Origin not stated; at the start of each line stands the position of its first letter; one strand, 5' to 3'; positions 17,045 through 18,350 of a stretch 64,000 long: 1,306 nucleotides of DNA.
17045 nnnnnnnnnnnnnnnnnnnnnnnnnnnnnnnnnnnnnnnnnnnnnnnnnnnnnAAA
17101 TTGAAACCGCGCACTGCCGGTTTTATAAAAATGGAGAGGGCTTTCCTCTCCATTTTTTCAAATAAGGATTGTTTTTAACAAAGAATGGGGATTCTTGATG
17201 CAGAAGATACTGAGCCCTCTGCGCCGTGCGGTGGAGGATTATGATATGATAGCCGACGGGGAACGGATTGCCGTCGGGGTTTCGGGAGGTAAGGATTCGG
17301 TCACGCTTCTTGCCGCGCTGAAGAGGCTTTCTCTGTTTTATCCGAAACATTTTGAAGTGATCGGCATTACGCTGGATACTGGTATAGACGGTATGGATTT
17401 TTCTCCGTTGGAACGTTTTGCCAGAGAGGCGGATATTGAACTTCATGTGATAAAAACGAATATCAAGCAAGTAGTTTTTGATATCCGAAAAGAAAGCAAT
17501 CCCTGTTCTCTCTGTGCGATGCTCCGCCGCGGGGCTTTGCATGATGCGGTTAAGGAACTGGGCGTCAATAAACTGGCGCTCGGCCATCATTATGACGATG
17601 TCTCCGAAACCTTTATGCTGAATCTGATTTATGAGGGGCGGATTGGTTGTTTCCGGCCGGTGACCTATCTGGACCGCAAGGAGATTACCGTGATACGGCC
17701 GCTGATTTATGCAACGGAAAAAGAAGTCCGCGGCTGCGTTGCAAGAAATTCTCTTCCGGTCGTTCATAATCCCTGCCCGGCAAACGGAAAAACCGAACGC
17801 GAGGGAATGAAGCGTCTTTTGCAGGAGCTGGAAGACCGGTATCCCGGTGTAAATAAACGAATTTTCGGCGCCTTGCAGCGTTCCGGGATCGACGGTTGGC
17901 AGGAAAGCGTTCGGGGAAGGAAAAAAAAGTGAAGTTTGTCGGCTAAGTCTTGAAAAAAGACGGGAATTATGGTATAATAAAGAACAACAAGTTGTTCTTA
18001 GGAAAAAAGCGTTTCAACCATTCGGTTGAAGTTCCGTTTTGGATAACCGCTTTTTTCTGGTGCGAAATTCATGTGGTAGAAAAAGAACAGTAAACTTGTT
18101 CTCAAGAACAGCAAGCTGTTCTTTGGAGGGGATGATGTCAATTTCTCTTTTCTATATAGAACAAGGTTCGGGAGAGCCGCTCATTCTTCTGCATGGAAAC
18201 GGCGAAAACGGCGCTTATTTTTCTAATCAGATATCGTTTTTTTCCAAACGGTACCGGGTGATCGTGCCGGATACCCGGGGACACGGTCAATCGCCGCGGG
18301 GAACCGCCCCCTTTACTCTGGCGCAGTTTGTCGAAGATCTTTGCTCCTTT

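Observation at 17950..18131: The same promoter-dyad-element module recurs upstream of an unrelated alpha/beta hydrolase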

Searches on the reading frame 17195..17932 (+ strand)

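Call 86: search_protein_families(library=ncbifam, proteins=[window:17195-17932:+], max_evalue=0.00001)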
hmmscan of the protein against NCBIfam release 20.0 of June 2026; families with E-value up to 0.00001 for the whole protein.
window:17195-17932:+ (245 aa): 5 families
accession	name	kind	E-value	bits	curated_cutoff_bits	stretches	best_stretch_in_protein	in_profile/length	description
NF007972.0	PRK10696.1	equivalog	2.4e-58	197.8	272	1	3-229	22-250/295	tRNA 2-thiocytidine(32) synthetase TtcA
TIGR02432.1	lysidine_TilS_N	equivalog_domain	2.8e-19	69.8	93.6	1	24-205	1-183/189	tRNA lysidine(34) synthetase TilS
NF047749.1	tRNAThiolNcsA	equivalog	3.8e-19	68.9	500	1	21-225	52-273/322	tRNA 2-thiolation protein NcsA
NF049949.1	tRNAsynTtuAPyrococ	equivalog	6.9e-18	64.8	450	1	9-223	34-249/292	tRNA-5-methyluridine(54) 2-sulfurtransferase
TIGR00269.1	TIGR00269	hypoth_equivalog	8.1e-08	32.5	62.75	1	165-229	2-66/104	TIGR00269 family protein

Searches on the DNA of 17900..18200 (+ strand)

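Call 8: search_rna_families(source=window, start=17900, end=18200, threshold=evalue, max_evalue=10, show_alignments=3)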
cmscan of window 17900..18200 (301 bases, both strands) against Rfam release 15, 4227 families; matches with E-value up to 10: 9.
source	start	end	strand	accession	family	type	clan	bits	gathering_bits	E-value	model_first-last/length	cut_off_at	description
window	18026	18124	+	RF04342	Plastid-psbA-1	Cis-reg;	CL00153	22.6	54.3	0.85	1-114/114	no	Plastid-psbA-1 3UTR RNA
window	18011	18087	-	RF02109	DLEU2_5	Gene; lncRNA;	-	17.1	40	1.4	1-84/84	no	Deleted in lymphocytic leukemia 2 conserved region 5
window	17925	18115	-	RF00004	U2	Gene; snRNA; splicing;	CL00006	13.1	46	1.9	1-192/192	no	U2 spliceosomal RNA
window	18011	18032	+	RF01337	CRISPR-DR24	Gene; CRISPR;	-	13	35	8.3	1-30/30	no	CRISPR RNA direct repeat element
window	17991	18040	+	RF01398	isrP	Gene; sRNA;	-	12.1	45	7.2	1-148/148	no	isrP Hfq binding RNA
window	18039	18127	+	RF02132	HOXB13-AS1_1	Gene; lncRNA;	-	11.9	60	2.6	1-136/136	no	HOXB13 antisense RNA 1 conserved region 1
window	18128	18149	+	RF01122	sR39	Gene; snRNA; snoRNA; CD-box;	-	11.4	50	1.6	1-56/56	no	Small nucleolar RNA sR39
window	18102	18166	+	RF03027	RT-6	Gene; sRNA;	-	11.3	46.7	6.8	1-75/75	no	RT-6 RNA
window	17977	18126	-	RF04156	MIR2670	Gene; miRNA;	-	11.1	117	6.5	1-200/200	no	MIR2670 microRNA precursor family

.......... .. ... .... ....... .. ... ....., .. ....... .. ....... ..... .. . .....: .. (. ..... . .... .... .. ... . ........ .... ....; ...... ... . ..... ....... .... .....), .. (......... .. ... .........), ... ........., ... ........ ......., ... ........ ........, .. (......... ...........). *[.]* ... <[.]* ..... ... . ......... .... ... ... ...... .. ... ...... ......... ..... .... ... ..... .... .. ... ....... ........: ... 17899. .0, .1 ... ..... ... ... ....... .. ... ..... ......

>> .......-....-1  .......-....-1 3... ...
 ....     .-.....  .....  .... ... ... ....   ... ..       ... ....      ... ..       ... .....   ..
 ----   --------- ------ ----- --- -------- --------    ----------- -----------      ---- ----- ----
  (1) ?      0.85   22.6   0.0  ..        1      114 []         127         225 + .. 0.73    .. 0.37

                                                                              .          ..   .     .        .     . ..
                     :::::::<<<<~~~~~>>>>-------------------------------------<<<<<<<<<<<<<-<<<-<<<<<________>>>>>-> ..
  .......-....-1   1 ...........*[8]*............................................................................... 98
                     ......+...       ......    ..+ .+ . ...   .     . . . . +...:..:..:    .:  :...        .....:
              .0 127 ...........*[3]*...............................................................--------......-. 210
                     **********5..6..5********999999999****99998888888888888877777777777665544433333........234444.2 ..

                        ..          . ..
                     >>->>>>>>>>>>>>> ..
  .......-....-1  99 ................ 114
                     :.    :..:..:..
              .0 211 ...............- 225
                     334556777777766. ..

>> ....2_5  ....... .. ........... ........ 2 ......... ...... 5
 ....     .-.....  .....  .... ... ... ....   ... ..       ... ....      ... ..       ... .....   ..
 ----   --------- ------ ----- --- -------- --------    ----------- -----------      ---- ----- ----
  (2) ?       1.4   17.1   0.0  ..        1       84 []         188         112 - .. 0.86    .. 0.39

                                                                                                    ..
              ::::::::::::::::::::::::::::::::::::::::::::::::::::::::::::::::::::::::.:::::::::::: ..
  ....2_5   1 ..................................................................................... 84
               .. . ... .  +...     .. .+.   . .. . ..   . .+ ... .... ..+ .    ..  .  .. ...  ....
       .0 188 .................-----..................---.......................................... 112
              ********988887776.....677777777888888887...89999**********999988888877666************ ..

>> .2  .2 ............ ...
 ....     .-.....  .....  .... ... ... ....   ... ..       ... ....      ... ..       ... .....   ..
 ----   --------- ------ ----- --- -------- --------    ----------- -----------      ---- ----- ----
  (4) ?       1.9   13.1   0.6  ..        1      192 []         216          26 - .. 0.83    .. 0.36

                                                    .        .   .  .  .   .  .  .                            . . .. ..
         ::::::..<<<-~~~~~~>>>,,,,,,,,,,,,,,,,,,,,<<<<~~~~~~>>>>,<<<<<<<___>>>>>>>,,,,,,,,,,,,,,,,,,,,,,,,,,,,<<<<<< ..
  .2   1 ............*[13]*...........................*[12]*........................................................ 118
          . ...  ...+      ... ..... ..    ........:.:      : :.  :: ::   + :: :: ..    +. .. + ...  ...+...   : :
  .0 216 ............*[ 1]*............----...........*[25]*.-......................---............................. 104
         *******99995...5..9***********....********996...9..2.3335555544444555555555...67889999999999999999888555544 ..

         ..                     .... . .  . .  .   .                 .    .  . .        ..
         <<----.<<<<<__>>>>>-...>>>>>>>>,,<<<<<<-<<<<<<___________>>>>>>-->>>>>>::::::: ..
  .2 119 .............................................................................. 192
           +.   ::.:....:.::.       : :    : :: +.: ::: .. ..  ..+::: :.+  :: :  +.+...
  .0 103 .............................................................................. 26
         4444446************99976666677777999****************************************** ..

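Call 59: search_dna_similar(query=window:17979-18131:+, collection=plasmids, mode=distant, max_evalue=0.01)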
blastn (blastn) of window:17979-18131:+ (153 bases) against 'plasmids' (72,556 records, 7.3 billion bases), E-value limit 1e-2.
No match.

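Call 60: search_dna_similar(query=window:17979-18131:+, collection=phages, mode=distant, max_evalue=0.01)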
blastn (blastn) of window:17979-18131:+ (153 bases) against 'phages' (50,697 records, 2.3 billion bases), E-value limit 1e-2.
No match.
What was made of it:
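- Tried and rejected: blastn against plasmids and phages found nothing (calls 59, 60).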

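Call 73: build_rna_model(alignment_id=A3, structure=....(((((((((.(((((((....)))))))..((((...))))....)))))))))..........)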
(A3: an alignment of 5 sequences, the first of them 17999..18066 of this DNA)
Model R1 built from alignment A3 (5 sequences, 68 columns); structure: as given.
model positions 68; base pairs 20; branch points 1; effective number of sequences 2.51; information 0.827 bits per position. Calibrated on 0.2 Mb of random sequence (short: E-values are rough).
structure used (alignment columns):
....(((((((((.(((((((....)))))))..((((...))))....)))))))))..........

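Call 74: search_with_rna_model(model_id=R1, source=window, filters=off, max_evalue=10)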
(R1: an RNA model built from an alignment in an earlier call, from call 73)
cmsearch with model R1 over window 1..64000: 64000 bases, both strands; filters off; matches with E-value up to 10: 43.
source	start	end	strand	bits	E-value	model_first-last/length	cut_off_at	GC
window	5068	5135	-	92.2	9e-18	1-68/68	no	0.46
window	17999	18066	+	91.5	1.3e-17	1-68/68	no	0.41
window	4964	5031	-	89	4.3e-17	1-68/68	no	0.46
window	4859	4927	-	83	8.5e-16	1-68/68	no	0.45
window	60560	60621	+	23.5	0.0068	1-68/68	no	0.45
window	10322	10352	-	18.2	0.092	1-68/68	no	0.42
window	6936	6979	+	18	0.1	5-58/68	no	0.34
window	6792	6841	-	16.5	0.21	1-68/68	no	0.36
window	3398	3462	+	14.7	0.54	1-68/68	no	0.34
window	22622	22683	+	14.6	0.57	1-68/68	no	0.39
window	27121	27189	-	13.2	1.1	1-68/68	no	0.29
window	60917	60967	+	13.2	1.1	1-68/68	no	0.39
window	5074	5141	+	13.2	1.1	1-68/68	no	0.44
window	29513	29546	+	13.1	1.2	1-68/68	no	0.5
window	21603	21650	+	13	1.2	1-68/68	no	0.38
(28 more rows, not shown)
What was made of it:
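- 18003..18056 (+): Core with a Y-shaped fold. The outer stem pairs 18003-18011 with 18048-18056, hairpin 1 is 18013-18030 and hairpin 2 is 18033-18043. It ends in T6. Covariance model R1 scores it 91.5 bits (call 74).
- On Intergenic VNTR or minisatellite (MIRU-like or BOX-like): Covariance model R1 scores all four copies at 83-92 bits (call 74).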

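Call 75: search_with_rna_model(model_id=R1, sources=[L011, L012, L015, L016, L017, L022, L023, L025, L051, L053, L018, L019, L050, L076, L084, L005, L003], max_evalue=10)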
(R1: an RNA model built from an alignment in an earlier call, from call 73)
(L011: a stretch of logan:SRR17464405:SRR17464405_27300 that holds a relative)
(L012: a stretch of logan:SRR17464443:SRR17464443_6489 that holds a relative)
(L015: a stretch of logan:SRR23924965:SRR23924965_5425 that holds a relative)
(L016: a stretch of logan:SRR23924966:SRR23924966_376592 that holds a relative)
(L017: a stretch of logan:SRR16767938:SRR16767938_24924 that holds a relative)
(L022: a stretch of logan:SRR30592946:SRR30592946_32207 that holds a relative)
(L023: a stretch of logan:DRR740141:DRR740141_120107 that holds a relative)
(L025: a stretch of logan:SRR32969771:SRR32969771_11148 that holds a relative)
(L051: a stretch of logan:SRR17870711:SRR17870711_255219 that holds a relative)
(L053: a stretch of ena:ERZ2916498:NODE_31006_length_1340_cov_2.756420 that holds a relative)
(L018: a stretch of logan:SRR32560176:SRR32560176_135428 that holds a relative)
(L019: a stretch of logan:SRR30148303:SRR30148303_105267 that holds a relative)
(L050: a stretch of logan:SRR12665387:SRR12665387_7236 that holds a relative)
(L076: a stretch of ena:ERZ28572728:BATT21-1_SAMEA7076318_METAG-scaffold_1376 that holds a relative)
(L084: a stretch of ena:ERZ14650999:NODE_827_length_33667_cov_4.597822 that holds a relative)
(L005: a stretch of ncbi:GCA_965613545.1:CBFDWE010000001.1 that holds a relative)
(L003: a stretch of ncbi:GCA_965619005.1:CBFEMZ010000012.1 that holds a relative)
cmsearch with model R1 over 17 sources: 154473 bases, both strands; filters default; matches with E-value up to 10: 44.
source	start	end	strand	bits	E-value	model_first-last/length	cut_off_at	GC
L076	15773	15840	+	91.5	3.1e-17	1-68/68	no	0.41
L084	7958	8025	+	91.5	3.1e-17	1-68/68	no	0.41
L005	9655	9722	+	90.8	4.3e-17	1-68/68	no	0.46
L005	9758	9825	+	90.8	4.3e-17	1-68/68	no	0.46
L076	2743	2810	-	88.3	1.5e-16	1-68/68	no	0.47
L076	2639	2707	-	84.8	8.4e-16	1-68/68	no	0.45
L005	9861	9929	+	84.8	8.4e-16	1-68/68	no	0.45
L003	9861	9929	+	84.8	8.4e-16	1-68/68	no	0.45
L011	9828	9895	+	78.5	2e-14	1-68/68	no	0.44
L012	5121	5188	+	78.5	2e-14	1-68/68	no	0.44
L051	732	789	-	19.4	0.12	1-68/68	no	0.41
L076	8096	8126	-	18.2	0.22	1-68/68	no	0.42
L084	281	311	-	18.2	0.22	1-68/68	no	0.42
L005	4439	4469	+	18.2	0.22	1-68/68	no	0.42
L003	4645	4675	+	18.2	0.22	1-68/68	no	0.42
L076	4710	4753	+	18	0.25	5-58/68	no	0.34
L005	7812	7855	-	18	0.25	5-58/68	no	0.34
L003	8018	8061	-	18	0.25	5-58/68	no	0.34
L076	4566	4615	-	16.5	0.52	1-68/68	no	0.36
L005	7950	7999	+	16.5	0.52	1-68/68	no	0.36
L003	8156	8205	+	16.5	0.52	1-68/68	no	0.36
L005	20061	20118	+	15.1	1.1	1-68/68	no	0.43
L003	20061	20118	+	15.1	1.1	1-68/68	no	0.43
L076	1178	1242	+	14.7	1.3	1-68/68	no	0.34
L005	11326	11390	-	14.7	1.3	1-68/68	no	0.34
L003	11326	11390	-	14.7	1.3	1-68/68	no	0.34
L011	8103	8146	-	13.2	2.7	1-68/68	no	0.48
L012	3396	3439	-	13.2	2.7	1-68/68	no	0.48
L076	19377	19424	+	13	3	1-68/68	no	0.38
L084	11562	11609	+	13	3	1-68/68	no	0.38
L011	12847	12938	+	12.7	3.5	1-68/68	no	0.5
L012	8140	8231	+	12.7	3.5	1-68/68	no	0.5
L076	4700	4756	-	12.5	3.9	1-68/68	no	0.33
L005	7809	7865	+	12.5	3.9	1-68/68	no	0.33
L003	8015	8071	+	12.5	3.9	1-68/68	no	0.33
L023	7164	7210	-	11.8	5.5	1-68/68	no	0.43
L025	4302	4348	-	11.8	5.5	1-68/68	no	0.43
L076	1154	1236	-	11.7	5.6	1-68/68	no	0.36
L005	11332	11414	+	11.7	5.6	1-68/68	no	0.36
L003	11332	11414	+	11.7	5.6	1-68/68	no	0.36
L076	18564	18601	-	11.6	5.9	1-68/68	no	0.18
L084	10749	10786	-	11.6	5.9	1-68/68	no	0.18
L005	20032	20053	+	11.5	6.2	1-68/68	no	0.27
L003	20032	20053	+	11.5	6.2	1-68/68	no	0.27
